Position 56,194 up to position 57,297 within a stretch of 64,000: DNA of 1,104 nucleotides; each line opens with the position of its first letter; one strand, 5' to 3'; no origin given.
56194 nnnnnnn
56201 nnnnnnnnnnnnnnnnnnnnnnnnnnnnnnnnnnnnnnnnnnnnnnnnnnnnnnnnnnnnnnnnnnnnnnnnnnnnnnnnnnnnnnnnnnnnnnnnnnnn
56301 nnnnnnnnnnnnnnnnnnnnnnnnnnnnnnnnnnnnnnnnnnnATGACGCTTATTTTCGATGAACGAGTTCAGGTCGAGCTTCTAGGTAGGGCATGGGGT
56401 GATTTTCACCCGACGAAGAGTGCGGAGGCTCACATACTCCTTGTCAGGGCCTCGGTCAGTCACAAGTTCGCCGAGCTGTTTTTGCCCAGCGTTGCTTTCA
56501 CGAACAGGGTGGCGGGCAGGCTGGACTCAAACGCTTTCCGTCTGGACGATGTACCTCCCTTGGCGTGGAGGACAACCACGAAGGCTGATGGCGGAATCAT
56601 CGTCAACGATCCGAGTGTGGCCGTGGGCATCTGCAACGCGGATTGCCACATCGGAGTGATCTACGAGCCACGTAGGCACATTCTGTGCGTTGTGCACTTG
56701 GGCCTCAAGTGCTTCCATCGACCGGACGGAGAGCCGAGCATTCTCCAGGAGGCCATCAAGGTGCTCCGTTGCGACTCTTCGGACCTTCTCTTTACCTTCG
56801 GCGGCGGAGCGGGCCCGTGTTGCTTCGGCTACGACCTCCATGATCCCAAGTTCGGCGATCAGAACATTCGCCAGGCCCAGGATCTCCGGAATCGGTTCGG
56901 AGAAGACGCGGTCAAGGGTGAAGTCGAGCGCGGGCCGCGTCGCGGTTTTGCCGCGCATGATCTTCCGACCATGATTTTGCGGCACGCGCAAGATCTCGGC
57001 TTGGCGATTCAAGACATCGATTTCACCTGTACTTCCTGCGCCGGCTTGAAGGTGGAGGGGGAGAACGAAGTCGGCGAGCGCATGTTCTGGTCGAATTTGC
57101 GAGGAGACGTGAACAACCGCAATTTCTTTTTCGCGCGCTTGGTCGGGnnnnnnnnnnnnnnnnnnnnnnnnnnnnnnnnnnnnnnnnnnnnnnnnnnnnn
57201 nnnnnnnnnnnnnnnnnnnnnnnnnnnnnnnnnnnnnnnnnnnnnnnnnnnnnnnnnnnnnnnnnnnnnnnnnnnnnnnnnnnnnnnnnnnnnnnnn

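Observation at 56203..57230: GC-rich YfiH/PgeF-family gene cassette bounded by ~45-bp direct repeats: likely horizontal acquisition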

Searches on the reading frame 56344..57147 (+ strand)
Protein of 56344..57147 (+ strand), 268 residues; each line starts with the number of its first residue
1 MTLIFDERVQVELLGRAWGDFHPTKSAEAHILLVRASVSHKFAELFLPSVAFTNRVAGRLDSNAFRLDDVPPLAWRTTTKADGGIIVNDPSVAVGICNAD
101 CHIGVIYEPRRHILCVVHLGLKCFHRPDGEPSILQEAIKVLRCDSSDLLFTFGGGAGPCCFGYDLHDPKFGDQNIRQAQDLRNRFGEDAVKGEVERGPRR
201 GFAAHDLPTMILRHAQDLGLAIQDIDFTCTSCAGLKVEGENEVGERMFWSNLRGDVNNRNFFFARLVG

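Call 8: search_protein_families(library=pfam, proteins=[window:56344-57147:+], max_evalue=0.01)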
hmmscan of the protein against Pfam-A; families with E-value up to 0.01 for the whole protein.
window:56344-57147:+ (268 aa): 1 family
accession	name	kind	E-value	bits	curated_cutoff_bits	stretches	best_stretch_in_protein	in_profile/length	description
PF02578.20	Cu-oxidase_4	-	5.6e-08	32.9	22.9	1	77-232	74-215/238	Multi-copper polyphenol oxidoreductase laccase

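Call 9: search_protein_families(library=ncbifam, proteins=[window:56344-57147:+], max_evalue=1)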
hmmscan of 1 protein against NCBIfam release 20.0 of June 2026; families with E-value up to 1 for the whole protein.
window:56344-57147:+ (268 aa): 2 families
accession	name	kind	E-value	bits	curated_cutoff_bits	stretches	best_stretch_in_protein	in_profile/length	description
TIGR00726.1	TIGR00726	equivalog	2.6e-06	27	141.15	1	77-163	60-143/223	peptidoglycan editing factor PgeF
NF003514.0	PRK05182.1-4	equivalog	0.18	10.4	434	1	213-251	242-280/338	DNA-directed RNA polymerase subunit alpha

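Call 12: find_homologous_proteins(query=window:56344-57147:+)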
Query window:56344-57147:+ (268 aa): 6 proteins with E <= 0.001 among 568 candidates.
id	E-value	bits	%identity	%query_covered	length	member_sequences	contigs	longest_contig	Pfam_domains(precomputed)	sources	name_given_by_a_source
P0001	1.9e-183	626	100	100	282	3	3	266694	PF02578.21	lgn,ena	-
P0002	6.0e-106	372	60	99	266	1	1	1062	PF02578.21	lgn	-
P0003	8.6e-99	348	57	100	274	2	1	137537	PF02578.21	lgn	-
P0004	1.3e-61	226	46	99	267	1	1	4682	PF02578.21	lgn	-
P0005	3.1e-56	209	43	99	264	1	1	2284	PF02578.21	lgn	-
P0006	1.7e-32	131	35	96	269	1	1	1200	PF02578.21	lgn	-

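Call 13: find_encoding_contigs(protein=window:56344-57147:+, flank=10000)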
Protein window:56344-57147:+ (268 aa): no gene with exactly this product is on record in the collection.

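Call 14: find_encoding_contigs(protein=P0001, flank=10000)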
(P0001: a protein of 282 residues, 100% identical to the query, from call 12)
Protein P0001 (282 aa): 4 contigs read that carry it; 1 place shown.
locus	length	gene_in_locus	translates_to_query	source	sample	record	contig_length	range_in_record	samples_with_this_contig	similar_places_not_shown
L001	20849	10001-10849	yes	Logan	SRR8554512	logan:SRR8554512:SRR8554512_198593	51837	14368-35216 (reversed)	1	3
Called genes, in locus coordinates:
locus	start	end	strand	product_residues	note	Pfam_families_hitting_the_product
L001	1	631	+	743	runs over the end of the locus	PF13715:CarbopepD_reg_2 (faint), PF22904:NOMO1-like_2nd (faint), PF13620:CarboxypepD_reg (weak)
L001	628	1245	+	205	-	PF14014:DUF4230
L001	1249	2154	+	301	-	PF13529:Peptidase_C39_2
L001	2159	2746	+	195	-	-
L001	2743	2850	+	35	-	-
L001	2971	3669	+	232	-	PF01988:VIT1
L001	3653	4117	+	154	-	PF13298:LigD_N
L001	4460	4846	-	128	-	-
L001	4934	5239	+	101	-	-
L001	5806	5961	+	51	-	-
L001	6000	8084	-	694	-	-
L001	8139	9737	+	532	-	-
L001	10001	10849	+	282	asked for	PF02578:Cu-oxidase_4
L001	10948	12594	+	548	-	PF13231:PMT_2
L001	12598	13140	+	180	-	-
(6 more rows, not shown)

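Call 15: find_encoding_contigs(protein=P0003, flank=10000)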
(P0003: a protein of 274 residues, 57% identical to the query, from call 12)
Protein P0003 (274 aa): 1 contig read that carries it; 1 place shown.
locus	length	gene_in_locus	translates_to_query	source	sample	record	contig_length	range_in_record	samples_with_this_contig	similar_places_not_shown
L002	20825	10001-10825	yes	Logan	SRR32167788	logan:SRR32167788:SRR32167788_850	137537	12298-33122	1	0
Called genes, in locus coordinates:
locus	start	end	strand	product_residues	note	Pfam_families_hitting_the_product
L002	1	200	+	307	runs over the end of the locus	PF13529:Peptidase_C39_2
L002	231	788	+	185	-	-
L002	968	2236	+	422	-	PF18604:PreAtp-grasp (weak)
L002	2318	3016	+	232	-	PF01988:VIT1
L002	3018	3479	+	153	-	PF13298:LigD_N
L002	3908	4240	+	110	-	-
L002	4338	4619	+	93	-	-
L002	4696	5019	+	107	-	-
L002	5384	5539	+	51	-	-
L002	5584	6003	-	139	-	-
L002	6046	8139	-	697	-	-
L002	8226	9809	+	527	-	-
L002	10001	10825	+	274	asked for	PF02578:Cu-oxidase_4 (weak)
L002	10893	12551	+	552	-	-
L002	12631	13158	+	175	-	-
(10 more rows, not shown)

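Call 16: find_encoding_contigs(protein=P0004, flank=10000)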
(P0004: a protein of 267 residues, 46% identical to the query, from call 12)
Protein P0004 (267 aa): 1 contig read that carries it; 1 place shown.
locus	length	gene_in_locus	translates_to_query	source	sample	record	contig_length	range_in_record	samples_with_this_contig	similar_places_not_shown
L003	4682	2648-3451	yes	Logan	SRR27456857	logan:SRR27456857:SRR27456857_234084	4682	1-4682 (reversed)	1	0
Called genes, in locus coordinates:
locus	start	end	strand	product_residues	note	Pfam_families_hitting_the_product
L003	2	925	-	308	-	?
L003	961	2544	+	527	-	-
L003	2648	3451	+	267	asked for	PF02578:Cu-oxidase_4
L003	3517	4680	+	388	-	?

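Call 27: find_encoding_contigs(protein=P0002, flank=3000)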
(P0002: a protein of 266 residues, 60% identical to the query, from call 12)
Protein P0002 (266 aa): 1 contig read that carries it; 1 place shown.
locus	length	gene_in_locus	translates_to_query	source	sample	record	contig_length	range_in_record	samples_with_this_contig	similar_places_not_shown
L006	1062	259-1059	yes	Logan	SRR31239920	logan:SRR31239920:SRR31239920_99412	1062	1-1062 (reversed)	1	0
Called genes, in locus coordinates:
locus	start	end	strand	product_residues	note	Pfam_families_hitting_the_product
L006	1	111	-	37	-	?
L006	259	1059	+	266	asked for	PF02578:Cu-oxidase_4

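Call 28: find_encoding_contigs(protein=P0005, flank=3000)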
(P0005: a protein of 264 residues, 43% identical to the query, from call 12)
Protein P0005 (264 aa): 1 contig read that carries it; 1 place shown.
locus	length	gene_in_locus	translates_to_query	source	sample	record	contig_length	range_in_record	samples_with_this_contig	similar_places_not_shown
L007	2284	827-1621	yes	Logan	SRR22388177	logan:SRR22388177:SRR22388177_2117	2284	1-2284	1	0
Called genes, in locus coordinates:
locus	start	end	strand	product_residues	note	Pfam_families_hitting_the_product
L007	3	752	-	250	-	?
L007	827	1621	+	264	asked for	PF02578:Cu-oxidase_4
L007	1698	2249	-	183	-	PF01121:CoaE (weak), PF13207:AAA_17, PF13238:AAA_18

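Call 37: search_solved_structures(query=A2, max_evalue=1, show_alignments=2)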
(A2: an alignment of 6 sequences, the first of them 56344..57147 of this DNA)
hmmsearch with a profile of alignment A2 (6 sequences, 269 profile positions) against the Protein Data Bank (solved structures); distinct sequences matched with E-value up to 1: 4.
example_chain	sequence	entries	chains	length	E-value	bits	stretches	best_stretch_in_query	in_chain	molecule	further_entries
7fbg_A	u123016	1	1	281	3.4e-06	29.8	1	79-231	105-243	Purine nucleoside phosphorylase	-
6dzd_A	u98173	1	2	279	1.7e-05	27.4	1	73-166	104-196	hypothetical protein YfiH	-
6t0y_A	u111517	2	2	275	0.35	13.3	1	81-163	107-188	Polyphenol oxidase | YlmD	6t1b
1t8h_A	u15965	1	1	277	0.36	13.3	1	81-163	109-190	YlmD protein sequence homologue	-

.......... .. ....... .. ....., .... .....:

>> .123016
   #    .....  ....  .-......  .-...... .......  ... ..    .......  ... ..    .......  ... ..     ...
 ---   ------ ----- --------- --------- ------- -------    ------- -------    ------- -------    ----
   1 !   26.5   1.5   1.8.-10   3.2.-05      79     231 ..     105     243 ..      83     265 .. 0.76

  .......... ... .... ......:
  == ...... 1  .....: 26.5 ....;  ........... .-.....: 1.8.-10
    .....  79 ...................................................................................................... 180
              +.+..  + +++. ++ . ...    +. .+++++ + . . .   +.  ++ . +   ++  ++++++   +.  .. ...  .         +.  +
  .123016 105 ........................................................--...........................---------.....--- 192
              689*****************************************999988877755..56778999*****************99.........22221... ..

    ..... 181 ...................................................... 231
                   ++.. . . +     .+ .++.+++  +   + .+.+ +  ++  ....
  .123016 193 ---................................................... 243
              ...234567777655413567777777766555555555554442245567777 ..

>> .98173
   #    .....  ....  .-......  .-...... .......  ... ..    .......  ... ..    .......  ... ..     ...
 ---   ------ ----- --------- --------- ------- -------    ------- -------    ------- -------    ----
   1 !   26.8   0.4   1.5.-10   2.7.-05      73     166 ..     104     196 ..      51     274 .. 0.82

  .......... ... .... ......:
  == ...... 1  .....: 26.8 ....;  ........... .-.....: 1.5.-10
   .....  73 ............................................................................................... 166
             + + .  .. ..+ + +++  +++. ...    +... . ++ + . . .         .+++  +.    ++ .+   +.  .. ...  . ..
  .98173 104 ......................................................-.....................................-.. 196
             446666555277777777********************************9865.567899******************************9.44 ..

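Call 42: find_related_loci(query=A2, collection=viral_contigs, flank=5000)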
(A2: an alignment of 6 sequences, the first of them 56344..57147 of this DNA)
Query A2 (268 aa) in viral_contigs; peptide patterns used: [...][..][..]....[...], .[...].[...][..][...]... (x = any residue, [..] = any of these).
82 stretches matched a pattern, but none encodes a relative of the query by tblastn (E <= 1e-3).

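Call 44: predict_structure(alignment_id=A2)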
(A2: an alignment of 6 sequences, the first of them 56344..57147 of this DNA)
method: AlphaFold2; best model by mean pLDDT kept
length: 268 residues; sequences in the alignment: 6
mean_pLDDT: 80.8   pTM: 0.81
mean pLDDT of the five models: 80.8, 79.8, 77.7, 73.2, 71.3
residues with pLDDT >= 90: 111; 70-90: 105; 50-70: 24; < 50: 28
segments of 3 or more residues with pLDDT < 50: 233-258
pLDDT, mean of each block of 10 residues (from residue 1): 90 79 82 91 91 89 87 86 93 82 86 90 80 92 92 70 83 90 90 73 83 92 73 43 40 46 88
secondary structure, 60 per line:
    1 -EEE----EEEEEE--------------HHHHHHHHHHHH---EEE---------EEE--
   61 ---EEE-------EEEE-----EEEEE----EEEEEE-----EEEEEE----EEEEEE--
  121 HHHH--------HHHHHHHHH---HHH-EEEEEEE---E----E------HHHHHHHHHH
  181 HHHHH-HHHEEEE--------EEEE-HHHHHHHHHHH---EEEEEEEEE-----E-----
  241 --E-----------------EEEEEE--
elements in order: E2-4 E9-14 H29-40 E44-46 E56-58 E64-66 E74-77 E83-87 E92-97 E103-108 E113-118 H121-124 H133-141 E149-155 H171-185 E190-193 E202-205 H207-217 E221-229 E261-266

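Call 47: find_homologous_proteins(query=A2, max_evalue=0.00001)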
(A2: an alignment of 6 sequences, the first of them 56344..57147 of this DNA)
Query A2 (6 sequences) (268 aa, profile of the alignment): 14 proteins with E <= 0.00001 among 4081 candidates.
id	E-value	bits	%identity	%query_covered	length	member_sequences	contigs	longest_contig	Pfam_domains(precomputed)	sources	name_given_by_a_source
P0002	2.0e-131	455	60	99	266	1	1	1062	PF02578.21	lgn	-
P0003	2.4e-131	455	57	100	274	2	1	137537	PF02578.21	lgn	-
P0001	7.4e-128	444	100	100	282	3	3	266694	PF02578.21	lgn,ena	-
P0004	1.4e-117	410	46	99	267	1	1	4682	PF02578.21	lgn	-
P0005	1.5e-113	397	43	99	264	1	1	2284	PF02578.21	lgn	-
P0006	1.6e-99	351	35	96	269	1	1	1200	PF02578.21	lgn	-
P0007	6.2e-76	273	40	99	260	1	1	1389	PF02578.21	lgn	-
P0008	9.2e-52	194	39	93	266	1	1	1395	PF02578.21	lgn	-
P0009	1.0e-50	191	34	86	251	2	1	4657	PF02578.21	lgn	-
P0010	1.6e-46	177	35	82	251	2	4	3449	PF02578.21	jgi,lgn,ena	-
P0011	2.7e-31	127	30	90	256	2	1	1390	PF02578.21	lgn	-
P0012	8.9e-29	119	31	90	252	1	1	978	PF02578.21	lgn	-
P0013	5.7e-26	109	32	84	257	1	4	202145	PF02578.21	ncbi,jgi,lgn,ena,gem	-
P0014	1.6e-23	101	26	93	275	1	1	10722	PF02578.21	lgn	-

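Call 48: fold_search(model_id=the predicted structure, library=pdb)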
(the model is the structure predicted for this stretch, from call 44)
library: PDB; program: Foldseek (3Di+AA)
matches with E <= 10: 74; with E <= 0.001: 19
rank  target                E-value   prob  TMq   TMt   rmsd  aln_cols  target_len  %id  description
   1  1rv9                  2.1e-09  1.00  0.61  0.67   5.2       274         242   14  Crystal Structure of Neisseria meningitidis protein NMB0706, Pfam DUF152 (released 2004-08-17)
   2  6dzd_A                6.8e-09  1.00  0.63  0.63   4.7       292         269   17  Crystal structure of Bacillus licheniformis hypothetical protein YfiH (released 2019-09-11)
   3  6dzd_B                7.7e-09  1.00  0.64  0.64   4.7       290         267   16  Crystal structure of Bacillus licheniformis hypothetical protein YfiH (released 2019-09-11)
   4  1rw0_A                1.7e-08  1.00  0.62  0.68   5.3       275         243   13  Crystal structure of protein yfiH from Salmonella enterica serovar Typhi, Pfam DUF152 (released 2004-08-17)
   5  1xaf_A                1.7e-08  1.00  0.61  0.66   5.6       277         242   14  Crystal Structure of Protein of Unknown Function YfiH from Shigella flexneri 2a str. 2457T (released 2004-08-31)
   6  1xaf_B                3.9e-08  1.00  0.63  0.69   4.6       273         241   13  Crystal Structure of Protein of Unknown Function YfiH from Shigella flexneri 2a str. 2457T (released 2004-08-31)
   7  7w1g_C                5.7e-08  1.00  0.63  0.69   4.8       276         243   13  Crystal structure of YfiH with C107A mutation in complex with UDP-MurNAc-L-Serine (released 2021-12-29)
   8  7f3v_D                5.7e-08  1.00  0.60  0.68   5.7       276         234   13  Crystal structure of YfiH with C107A mutation in complex with endogenous UDP-MurNAc (released 2021-12-29)
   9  7f3v_B                7.3e-08  1.00  0.63  0.69   5.3       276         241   13  Crystal structure of YfiH with C107A mutation in complex with endogenous UDP-MurNAc (released 2021-12-29)
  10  7f3v_A                7.7e-08  1.00  0.62  0.68   5.7       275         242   13  Crystal structure of YfiH with C107A mutation in complex with endogenous UDP-MurNAc (released 2021-12-29)
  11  1z9t                  1.3e-07  1.00  0.60  0.66   5.8       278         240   14  CRYSTAL STRUCTURE OF A PUTATIVE LACCASE (YFIH) FROM ESCHERICHIA COLI AT 1.54 A RESOLUTION (released 2005-04-12)
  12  7fbg                  1.4e-07  1.00  0.61  0.61   5.7       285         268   17  Kinetic and structural analysis by Peptidoglycan editing factor from Bacillus cereus ATCC 14579 (released 2022-07-13)
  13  1u05_A                3.2e-07  1.00  0.61  0.67   4.6       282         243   15  Crystal structure of protein yfiH from Shigella flexneri, Pfam DUF152 (released 2004-08-17)
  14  1t8h                  4.2e-07  1.00  0.59  0.58   4.6       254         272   18  1.8 A CRYSTAL STRUCTURE OF AN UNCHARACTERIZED B. STEAROTHERMOPHILUS PROTEIN (released 2004-05-18)
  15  6t0y                  6.9e-07  1.00  0.62  0.62   5.0       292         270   16  Crystal structure of YlmD from Geobacillus stearothermophilus (released 2020-01-29)
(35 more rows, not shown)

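Call 73: list_cluster_members(proteins=[P0013, P0010, P0001])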
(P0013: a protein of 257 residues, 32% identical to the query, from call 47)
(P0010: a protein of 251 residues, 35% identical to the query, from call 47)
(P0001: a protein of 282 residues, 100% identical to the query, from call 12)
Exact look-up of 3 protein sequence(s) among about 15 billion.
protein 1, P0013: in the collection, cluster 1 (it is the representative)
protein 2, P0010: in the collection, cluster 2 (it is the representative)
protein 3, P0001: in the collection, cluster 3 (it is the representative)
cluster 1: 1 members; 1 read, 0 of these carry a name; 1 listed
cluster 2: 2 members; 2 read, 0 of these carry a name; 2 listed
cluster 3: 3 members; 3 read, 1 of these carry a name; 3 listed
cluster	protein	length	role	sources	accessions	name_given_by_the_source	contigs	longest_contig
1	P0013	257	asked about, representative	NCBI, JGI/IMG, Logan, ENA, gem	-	-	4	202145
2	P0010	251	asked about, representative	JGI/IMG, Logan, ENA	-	-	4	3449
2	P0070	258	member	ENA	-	-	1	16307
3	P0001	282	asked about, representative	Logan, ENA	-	-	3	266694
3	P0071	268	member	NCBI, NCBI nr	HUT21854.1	MAG TPA: laccase domain-containing protein [Candidatus Bipolaricaulota bacterium] | laccase domain-containing protein [Candidatus Bipolaricaulota bacterium]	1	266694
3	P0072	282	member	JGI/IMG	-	-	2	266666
